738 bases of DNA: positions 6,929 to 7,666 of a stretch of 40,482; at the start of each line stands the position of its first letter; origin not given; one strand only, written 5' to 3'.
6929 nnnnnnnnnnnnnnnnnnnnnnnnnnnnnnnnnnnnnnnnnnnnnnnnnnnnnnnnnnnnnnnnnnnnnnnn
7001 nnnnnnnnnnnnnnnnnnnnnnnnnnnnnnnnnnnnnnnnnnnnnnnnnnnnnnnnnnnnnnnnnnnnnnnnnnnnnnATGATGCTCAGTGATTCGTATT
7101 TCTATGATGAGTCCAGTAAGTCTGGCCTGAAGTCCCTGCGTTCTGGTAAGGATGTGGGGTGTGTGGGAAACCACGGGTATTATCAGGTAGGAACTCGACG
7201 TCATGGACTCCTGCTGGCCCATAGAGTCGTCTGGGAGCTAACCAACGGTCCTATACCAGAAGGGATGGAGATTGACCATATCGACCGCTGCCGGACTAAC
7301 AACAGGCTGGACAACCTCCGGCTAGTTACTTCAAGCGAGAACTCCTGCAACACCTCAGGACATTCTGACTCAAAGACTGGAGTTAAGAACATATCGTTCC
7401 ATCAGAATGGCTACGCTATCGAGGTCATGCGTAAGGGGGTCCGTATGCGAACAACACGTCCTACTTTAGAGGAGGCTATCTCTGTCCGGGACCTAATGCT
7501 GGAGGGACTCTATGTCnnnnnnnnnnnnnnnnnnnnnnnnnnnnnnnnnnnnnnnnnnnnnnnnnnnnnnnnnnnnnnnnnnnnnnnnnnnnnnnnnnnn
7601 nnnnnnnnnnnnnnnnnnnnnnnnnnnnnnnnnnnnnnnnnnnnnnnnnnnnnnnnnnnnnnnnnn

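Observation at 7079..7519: HNH endonuclease inserted between Rz and the large terminase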

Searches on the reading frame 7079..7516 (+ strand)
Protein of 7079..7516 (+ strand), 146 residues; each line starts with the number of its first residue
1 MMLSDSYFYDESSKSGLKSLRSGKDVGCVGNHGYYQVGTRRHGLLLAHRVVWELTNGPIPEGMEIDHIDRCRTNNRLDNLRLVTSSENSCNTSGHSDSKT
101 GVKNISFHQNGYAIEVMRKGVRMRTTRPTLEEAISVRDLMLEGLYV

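Call 3: search_protein_families(library=pfam, proteins=[window:7079-7516:+], max_evalue=0.01)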
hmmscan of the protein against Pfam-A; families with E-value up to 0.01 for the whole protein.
window:7079-7516:+ (146 aa): 1 family
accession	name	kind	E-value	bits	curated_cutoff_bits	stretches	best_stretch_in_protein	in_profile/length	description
PF13392.12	HNH_3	-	1.8e-21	75.9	24.8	1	46-89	2-45/46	HNH endonuclease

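Call 4: search_protein_families(library=phrogs, proteins=[window:7079-7516:+], max_evalue=0.001)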
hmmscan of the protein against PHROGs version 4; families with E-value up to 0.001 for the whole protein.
window:7079-7516:+ (146 aa): 19 families
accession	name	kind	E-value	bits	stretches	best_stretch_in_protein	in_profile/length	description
phrog_99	-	DNA, RNA and nucleotide metabolism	7.5e-45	155.2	1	2-145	113-260/383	HNH endonuclease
phrog_4578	-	DNA, RNA and nucleotide metabolism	1e-26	94.4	1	48-138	15-108/130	HNH endonuclease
phrog_59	-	DNA, RNA and nucleotide metabolism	7.2e-17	62.8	1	9-89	150-232/423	HNH endonuclease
phrog_3593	-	DNA, RNA and nucleotide metabolism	9.2e-17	62.4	1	27-125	76-176/210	HNH endonuclease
phrog_826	-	DNA, RNA and nucleotide metabolism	1.8e-16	61.5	1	28-93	91-159/281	HNH endonuclease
phrog_1492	-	DNA, RNA and nucleotide metabolism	4.6e-14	53.4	1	30-89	94-156/414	HNH endonuclease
phrog_959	-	DNA, RNA and nucleotide metabolism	6.3e-13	49.7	1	31-110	41-124/138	HNH endonuclease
phrog_1891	-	DNA, RNA and nucleotide metabolism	3.7e-12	47.2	1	31-89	149-209/255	HNH endonuclease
phrog_15471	-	DNA, RNA and nucleotide metabolism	3.3e-11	44.4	1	31-116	15-89/183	HNH endonuclease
phrog_374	-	DNA, RNA and nucleotide metabolism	3.6e-10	40.3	1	59-140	320-402/617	HNH endonuclease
phrog_6254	-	DNA, RNA and nucleotide metabolism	2.4e-06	28.9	1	27-88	19-82/154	HNH endonuclease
phrog_1872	-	DNA, RNA and nucleotide metabolism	5.8e-06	27.3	1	30-67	48-84/166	endonuclease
phrog_36769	-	unknown function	1.2e-05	25.8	1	22-124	218-326/367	-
phrog_30377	-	DNA, RNA and nucleotide metabolism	6.7e-05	24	1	46-105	11-67/82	HNH endonuclease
phrog_37115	-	unknown function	0.00011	23.8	1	48-75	2-29/53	-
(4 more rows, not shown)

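Call 16: find_related_loci(query=window:7079-7516:+, collection=viral_contigs, flank=3000)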
Query window:7079-7516:+ (146 aa) in viral_contigs; peptide patterns used: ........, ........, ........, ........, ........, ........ (x = any residue, [..] = any of these).
91 stretches matched a pattern; 63 encode a relative of the query (tblastn E <= 1e-3); 63 distinct loci.
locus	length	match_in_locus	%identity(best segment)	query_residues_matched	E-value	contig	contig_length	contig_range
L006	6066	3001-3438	99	1-146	5e-96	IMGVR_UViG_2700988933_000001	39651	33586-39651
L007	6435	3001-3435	66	2-146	2e-59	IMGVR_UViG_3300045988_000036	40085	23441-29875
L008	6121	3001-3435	66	2-146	2e-59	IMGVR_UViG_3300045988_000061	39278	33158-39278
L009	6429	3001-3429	63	3-145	1e-56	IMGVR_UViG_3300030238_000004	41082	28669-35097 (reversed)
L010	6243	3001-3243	54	22-96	2e-23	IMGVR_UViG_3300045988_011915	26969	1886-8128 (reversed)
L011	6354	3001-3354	42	22-137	1e-22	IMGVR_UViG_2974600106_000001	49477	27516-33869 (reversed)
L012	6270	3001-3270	51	7-93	4e-22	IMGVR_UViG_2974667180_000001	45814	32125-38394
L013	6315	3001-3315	43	41-137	3e-21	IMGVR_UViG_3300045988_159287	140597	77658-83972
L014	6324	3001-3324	43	3-107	3e-23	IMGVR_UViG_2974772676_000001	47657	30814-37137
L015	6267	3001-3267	43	18-107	5e-20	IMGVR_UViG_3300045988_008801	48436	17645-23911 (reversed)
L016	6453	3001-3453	51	21-101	1e-19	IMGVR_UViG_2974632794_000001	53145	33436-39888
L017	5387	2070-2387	42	41-138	2e-19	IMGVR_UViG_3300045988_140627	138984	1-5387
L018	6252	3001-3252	45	23-107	3e-19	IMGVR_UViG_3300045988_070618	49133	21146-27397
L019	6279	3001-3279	41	18-111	3e-19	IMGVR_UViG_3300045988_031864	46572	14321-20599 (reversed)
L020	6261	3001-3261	47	20-107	4e-19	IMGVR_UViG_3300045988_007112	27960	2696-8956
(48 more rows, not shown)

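Call 29: search_solved_structures(query=window:7079-7516:+, max_evalue=1, show_alignments=3)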
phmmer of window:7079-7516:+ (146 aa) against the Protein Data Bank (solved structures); distinct sequences matched with E-value up to 1: 1.
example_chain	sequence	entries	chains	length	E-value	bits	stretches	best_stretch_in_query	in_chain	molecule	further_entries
1u3e_M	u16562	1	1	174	0.0026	20.9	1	9-92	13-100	HNH homing endonuclease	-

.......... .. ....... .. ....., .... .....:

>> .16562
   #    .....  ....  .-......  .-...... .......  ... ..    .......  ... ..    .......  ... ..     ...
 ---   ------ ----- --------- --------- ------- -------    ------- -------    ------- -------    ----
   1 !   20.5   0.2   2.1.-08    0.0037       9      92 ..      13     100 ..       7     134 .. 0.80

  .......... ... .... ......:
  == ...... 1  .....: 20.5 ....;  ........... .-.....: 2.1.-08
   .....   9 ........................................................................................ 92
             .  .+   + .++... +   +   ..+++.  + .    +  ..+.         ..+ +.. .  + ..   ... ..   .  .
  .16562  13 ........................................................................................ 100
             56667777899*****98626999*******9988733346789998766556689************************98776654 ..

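Call 31: find_homologous_proteins(query=window:7079-7516:+, max_evalue=0.00001)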
Query window:7079-7516:+ (146 aa): 51 proteins with E <= 0.00001 among 73 candidates.
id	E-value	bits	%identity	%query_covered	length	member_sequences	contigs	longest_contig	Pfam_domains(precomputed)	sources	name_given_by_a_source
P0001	2.1e-87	308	94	99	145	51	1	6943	PF13392.13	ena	-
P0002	3.6e-75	269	81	99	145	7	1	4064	PF13392.13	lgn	-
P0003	9.2e-73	261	81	99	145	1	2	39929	PF13392.13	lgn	-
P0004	4.1e-65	236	75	100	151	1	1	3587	PF13392.13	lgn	-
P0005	1.7e-54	202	70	95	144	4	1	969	PF13392.13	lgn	-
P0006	1.2e-52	196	66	99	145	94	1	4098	PF13392.13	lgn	-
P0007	1.6e-52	195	64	98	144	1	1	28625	PF13392.13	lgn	-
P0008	6.4e-52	193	62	95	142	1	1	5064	PF13392.13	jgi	-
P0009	1.3e-51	192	62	91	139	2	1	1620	PF13392.13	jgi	jgi:hypothetical protein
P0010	1.4e-51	192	64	96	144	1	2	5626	PF13392.13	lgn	-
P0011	4.3e-51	191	64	95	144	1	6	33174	PF13392.13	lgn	-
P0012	6.1e-51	190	62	95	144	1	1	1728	PF13392.13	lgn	-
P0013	1.4e-50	189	63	98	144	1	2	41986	PF13392.13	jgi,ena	-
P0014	2.7e-18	84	54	51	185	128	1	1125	PF13392.13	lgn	-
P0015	9.5e-18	82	43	88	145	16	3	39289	PF13392.13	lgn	-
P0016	1.6e-17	82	40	91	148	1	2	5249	PF00847.27,PF13392.13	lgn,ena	-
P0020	4.0e-15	74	38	98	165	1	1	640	PF00847.27,PF13392.13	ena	-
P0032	2.7e-12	65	47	62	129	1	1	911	PF00847.27,PF13392.13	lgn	-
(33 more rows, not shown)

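Call 37: predict_structure(alignment_id=A3)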
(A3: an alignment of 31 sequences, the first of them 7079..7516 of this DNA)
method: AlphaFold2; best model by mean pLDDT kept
length: 146 residues; sequences in the alignment: 31
mean_pLDDT: 88.6   pTM: 0.62
mean pLDDT of the five models: 88.6, 88.4, 87.2, 86.8, 85.3
residues with pLDDT >= 90: 91; 70-90: 44; 50-70: 11; < 50: 0
segments of 3 or more residues with pLDDT < 50: none
pLDDT, mean of each block of 10 residues (from residue 1): 91 96 95 92 94 97 91 94 81 60 85 86 91 92 82
secondary structure, 60 per line:
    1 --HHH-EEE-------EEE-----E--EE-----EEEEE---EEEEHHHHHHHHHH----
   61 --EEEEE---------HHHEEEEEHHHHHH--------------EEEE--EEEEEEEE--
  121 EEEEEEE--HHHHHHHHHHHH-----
elements in order: E7-9 E17-19 E35-39 E43-46 H47-56 E63-67 E80-84 H85-90 E105-108 E111-118 E121-127 H130-141

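Call 42: fold_search(model_id=the predicted structure, library=pdb)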
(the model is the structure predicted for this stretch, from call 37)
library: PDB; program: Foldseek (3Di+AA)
matches with E <= 10: 188; with E <= 0.001: 1
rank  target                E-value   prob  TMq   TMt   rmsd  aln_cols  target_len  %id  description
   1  1u3e_M                1.2e-04  1.00  0.51  0.43  13.3       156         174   24  DNA binding and cleavage by the HNH homing endonuclease I-HmuI (released 2004-08-31)
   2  3lh0_A                1.2e-01  0.10  0.16  0.19  17.1       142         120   15  Crystal structure of the 53BP1 tandem tudor domain in complex with p53K372me2 (released 2010-03-23)
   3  9hqv_Yn               1.3e-01  0.98  0.28  0.21   4.0        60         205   18  Cryo-EM structure of the small subunit of the mitochondrial ribosome from Toxoplasma gondii (released 2025-06-11)
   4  8f0w_A                1.3e-01  0.08  0.15  0.17  18.7       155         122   15  Tudor Domain of Tumor suppressor p53BP1 with MFP-5956 (released 2023-01-18)
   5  2g3r                  1.8e-01  0.09  0.16  0.19  17.1       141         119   16  Crystal Structure of 53BP1 tandem tudor domains at 1.2 A resolution (released 2007-01-02)
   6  6my0_B                1.8e-01  0.08  0.16  0.19  17.1       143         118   15  Structure of 53BP1 Tandem Tudor domains with E1549P and D1550N mutations (released 2019-11-27)
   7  9ckj_F                2.0e-01  0.09  0.15  0.18  16.9       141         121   16  Co-crystal structure of 53BP1 tandem Tudor domains in complex with UNC9512 (released 2024-10-30)
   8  6my0_A                2.4e-01  0.08  0.16  0.18  17.2       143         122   15  Structure of 53BP1 Tandem Tudor domains with E1549P and D1550N mutations (released 2019-11-27)
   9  6co2_D                2.7e-01  0.08  0.16  0.19  17.3       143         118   16  Structure of an engineered protein (NUDT16TI) in complex with 53BP1 Tudor domains (released 2018-06-06)
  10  1evw_A                3.2e-01  0.44  0.29  0.26   3.9        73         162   18  L116A MUTANT OF THE HOMING ENDONUCLEASE I-PPOI COMPLEXED TO HOMING SITE DNA. (released 2000-08-03)
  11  2lvm_MODEL_1_A        3.4e-01  0.06  0.15  0.18  17.3       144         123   15  Solution structure of human 53BP1 tandem Tudor domains in complex with a histone H4K20me2 peptide (released 2012-12-12)
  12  9fi8_HR               3.7e-01  0.11  0.26  0.23  15.2       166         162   14  SSU(head) structure derived from the SSU sample of the mitoribosome from T. gondii. (released 2024-12-11)
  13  4x34_B                3.9e-01  0.07  0.16  0.19  17.1       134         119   18  Crystal structure of the 53BP1 tandem tudor domain in complex with p53K381acK382me2 (released 2015-03-04)
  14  6vip_A                4.2e-01  0.06  0.16  0.19  17.1       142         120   17  TUDOR DOMAIN OF TUMOR SUPPRESSOR P53BP1 WITH MFP-6008 (released 2020-02-12)
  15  8eom_A                4.7e-01  0.06  0.16  0.18  17.1       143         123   17  TUDOR DOMAIN OF TUMOR SUPPRESSOR P53BP1 WITH MFP-5973 (released 2023-01-18)
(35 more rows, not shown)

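Call 52: find_encoding_contigs(protein=P0003, flank=2500, max_places=2)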
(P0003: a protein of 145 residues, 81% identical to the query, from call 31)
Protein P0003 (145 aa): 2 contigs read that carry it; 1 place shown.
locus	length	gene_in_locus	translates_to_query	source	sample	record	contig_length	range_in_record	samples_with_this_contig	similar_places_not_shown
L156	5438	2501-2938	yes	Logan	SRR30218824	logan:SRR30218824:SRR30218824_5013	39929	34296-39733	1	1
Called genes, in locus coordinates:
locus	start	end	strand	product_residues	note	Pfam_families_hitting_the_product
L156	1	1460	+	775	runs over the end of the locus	PF03906:Phage_T7_tail, PF18668:Tail_spike_N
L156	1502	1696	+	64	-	PF10746:Phage_holin_2_2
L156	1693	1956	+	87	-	PF11123:DNA_Packaging_2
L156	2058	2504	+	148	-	-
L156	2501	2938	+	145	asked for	PF13392:HNH_3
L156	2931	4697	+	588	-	PF22530:Terminase-T7_RNaseH-like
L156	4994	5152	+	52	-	-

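Call 53: find_encoding_contigs(protein=P0013, flank=2500, max_places=2)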
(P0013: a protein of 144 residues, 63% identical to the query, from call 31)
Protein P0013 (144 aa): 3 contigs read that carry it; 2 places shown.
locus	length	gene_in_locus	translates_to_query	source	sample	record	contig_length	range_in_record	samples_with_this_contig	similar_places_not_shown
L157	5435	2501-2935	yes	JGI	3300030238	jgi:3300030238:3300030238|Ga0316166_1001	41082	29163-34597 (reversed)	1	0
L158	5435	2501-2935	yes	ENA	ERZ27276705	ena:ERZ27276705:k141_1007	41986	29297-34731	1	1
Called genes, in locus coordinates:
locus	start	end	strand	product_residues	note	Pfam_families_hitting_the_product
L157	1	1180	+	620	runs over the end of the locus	PF03906:Phage_T7_tail, PF05662:YadA_stalk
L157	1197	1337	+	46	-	-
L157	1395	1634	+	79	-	PF11123:DNA_Packaging_2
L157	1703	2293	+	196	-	-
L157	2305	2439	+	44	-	-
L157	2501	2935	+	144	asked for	PF13392:HNH_3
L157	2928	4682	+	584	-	PF22530:Terminase-T7_RNaseH-like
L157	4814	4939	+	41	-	-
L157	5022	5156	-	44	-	-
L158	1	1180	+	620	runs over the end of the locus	PF03906:Phage_T7_tail, PF05662:YadA_stalk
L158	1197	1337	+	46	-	-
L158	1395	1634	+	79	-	PF11123:DNA_Packaging_2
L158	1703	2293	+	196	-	-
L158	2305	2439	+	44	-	-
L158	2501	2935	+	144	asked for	PF13392:HNH_3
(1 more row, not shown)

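Call 54: find_encoding_contigs(protein=P0015, flank=2500, max_places=2)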
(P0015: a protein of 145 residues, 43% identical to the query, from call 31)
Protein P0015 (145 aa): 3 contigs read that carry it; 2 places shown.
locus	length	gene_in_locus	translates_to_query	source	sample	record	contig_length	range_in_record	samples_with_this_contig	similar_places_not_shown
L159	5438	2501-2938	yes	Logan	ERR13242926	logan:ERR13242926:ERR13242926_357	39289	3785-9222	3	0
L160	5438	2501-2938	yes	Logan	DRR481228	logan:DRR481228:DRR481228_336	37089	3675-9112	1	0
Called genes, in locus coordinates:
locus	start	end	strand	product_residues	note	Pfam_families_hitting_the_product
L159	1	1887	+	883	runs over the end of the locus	PF14700:RPOL_N, PF00940:RNA_pol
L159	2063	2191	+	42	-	PF08200:Phage_T7_1_1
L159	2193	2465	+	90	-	PF10922:T7-like_gp12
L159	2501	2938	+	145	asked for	PF13392:HNH_3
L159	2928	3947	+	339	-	PF01068:DNA_ligase_A_M, PF17879:DNA_ligase_C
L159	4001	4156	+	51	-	PF17552:DUF5464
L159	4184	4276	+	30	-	PF26858:Phage_T7_1_5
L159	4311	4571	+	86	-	PF06726:BC10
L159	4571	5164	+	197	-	PF11753:DUF3310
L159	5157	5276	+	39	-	PF26839:DUF8272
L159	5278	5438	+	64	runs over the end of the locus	PF16857:RNA_pol_inhib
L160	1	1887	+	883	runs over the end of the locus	PF14700:RPOL_N, PF00940:RNA_pol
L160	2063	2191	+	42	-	PF08200:Phage_T7_1_1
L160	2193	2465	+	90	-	PF10922:T7-like_gp12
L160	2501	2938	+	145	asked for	PF13392:HNH_3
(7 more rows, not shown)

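Call 55: find_encoding_contigs(protein=P0011, flank=2500, max_places=2)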
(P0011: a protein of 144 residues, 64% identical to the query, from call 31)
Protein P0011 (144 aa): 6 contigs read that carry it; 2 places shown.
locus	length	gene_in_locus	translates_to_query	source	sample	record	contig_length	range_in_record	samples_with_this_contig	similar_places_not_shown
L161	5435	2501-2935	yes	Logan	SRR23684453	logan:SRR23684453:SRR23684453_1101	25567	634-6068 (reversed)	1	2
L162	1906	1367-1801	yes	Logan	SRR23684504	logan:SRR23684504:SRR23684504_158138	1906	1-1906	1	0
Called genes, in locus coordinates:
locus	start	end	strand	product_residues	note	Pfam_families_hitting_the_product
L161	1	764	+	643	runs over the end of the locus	PF03906:Phage_T7_tail, PF05662:YadA_stalk (weak), PF07484:Collar (faint)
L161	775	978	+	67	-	PF10746:Phage_holin_2_2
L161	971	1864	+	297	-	PF16532:Phage_tail_NK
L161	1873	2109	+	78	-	PF11123:DNA_Packaging_2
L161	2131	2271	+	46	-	-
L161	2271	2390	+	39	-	-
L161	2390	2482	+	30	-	-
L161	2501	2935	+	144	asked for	PF13392:HNH_3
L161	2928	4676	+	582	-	PF22530:Terminase-T7_RNaseH-like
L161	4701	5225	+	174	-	PF13392:HNH_3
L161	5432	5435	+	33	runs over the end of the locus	-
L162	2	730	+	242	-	?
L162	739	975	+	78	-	PF11123:DNA_Packaging_2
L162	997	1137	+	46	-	-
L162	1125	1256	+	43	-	-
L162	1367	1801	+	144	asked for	PF13392:HNH_3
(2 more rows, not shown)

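Call 56: search_dna_similar(query=window:7082-7516:+, collection=phages, mode=protein, max_rows=45, rows=spread, max_evalue=1e-20)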
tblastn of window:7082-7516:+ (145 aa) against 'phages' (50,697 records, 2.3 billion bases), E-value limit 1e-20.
Records with a match: 57; places in all: 59; records where one place covers at least 80% of the query: 57.
Best place of each record, by identity: >=99% 7; 95-99% 29; 90-95% 3; 60-80% 15; <60% 3.
By first word of the organism name: Salmonella 27; Escherichia 13; Enterobacter 6; Citrobacter 5; Kayfunavirus 2; Staphylococcus 1; Aeromonas 1; Hafnia 1; Yersinia 1.
By host as written in the record: Escherichia coli 13; Salmonella enterica subsp. enterica serovar Typhi 9; Salmonella enterica subsp. enterica serovar Paratyphi C 5; Citrobacter rodentium 4; Salmonella enterica subsp. enterica serovar Paratyphi A 4; Salmonella enterica subsp. enterica serovar Paratyphi B 4; Enterobacter cloacae 4; Salmonella enterica subsp. enterica serovar Typhi strain BRD948 3; and 9 more.
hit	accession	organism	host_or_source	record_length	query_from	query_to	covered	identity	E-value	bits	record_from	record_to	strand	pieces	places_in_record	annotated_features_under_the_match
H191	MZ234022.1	Escherichia phage vB_EcoP-101120B1-2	Escherichia coli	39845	1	145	100%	100.0%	1e-83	272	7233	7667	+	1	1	HNH homing endonuclease | terminase large subunit | Rz-like lysis protein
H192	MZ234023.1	Escherichia phage vB_EcoP-101120B2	Escherichia coli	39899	1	145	100%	100.0%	1e-83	272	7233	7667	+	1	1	HNH homing endonuclease | terminase large subunit | Rz-like lysis protein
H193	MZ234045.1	Escherichia phage vB_EcoP-PM131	Escherichia coli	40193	1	145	100%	100.0%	1e-83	272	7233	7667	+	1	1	HNH homing endonuclease | terminase large subunit | Rz-like lysis protein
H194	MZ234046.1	Escherichia phage vB_EcoP-PM137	Escherichia coli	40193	1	145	100%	100.0%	1e-83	272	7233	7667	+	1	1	HNH homing endonuclease | terminase large subunit | Rz-like lysis protein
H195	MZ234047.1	Escherichia phage vB_EcoP-PM139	Escherichia coli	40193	1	145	100%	100.0%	1e-83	272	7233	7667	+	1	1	HNH homing endonuclease | terminase large subunit | Rz-like lysis protein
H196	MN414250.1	Escherichia phage RDN8.1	Escherichia coli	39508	1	145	100%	99.3%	1e-82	269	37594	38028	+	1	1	HNH homing endonuclease | terminase large subunit; circularly permutated genome; the cohesive ... | Rz-like lysis protein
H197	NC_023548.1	Citrobacter phage CR8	Citrobacter rodentium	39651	1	145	100%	98.6%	7e-82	267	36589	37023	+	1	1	3.8A: HNH endonuclease | 3.8A: misc_feature | 19: terminase large subunit | 18.5: Rz-like spanin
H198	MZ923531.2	Salmonella phage PRF-SP1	Salmonella enterica subsp. enterica ...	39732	1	145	100%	98.6%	8e-82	267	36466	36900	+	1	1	hypothetical protein | terminase large subunit | spanin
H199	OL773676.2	Salmonella phage PRF-SP4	Salmonella enterica subsp. enterica ...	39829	1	145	100%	98.6%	8e-82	267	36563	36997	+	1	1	hypothetical protein | terminase large subunit | spanin inner membrane subunit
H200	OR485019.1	Salmonella phage STP-SP3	Salmonella enterica subsp. enterica ...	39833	1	145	100%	98.6%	8e-82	267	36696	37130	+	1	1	hypothetical protein | terminase large subunit | spanin, inner membrane subunit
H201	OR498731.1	Salmonella phage STP-SP4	Salmonella enterica subsp. enterica ...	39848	1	145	100%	98.6%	8e-82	267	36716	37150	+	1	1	hypothetical protein | terminase large subunit | spanin, inner membrane subunit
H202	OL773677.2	Salmonella phage PRF-SP5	Salmonella enterica subsp. enterica ...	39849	1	145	100%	98.6%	8e-82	267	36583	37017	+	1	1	hypothetical protein | terminase large subunit | spanin inner membrane subunit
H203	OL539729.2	Salmonella phage PRF-SP3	Salmonella enterica subsp. enterica ...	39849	1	145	100%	98.6%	8e-82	267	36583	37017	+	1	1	hypothetical protein | terminase, large subunit | spanin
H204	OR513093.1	Salmonella phage STP-SP7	Salmonella enterica subsp. enterica ...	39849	1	145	100%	98.6%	8e-82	267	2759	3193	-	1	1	hypothetical protein | terminase large subunit | spanin, inner membrane subunit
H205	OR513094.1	Salmonella phage STP-SP8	Salmonella enterica subsp. enterica ...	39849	1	145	100%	98.6%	8e-82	267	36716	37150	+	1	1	hypothetical protein | terminase large subunit | spanin, inner membrane subunit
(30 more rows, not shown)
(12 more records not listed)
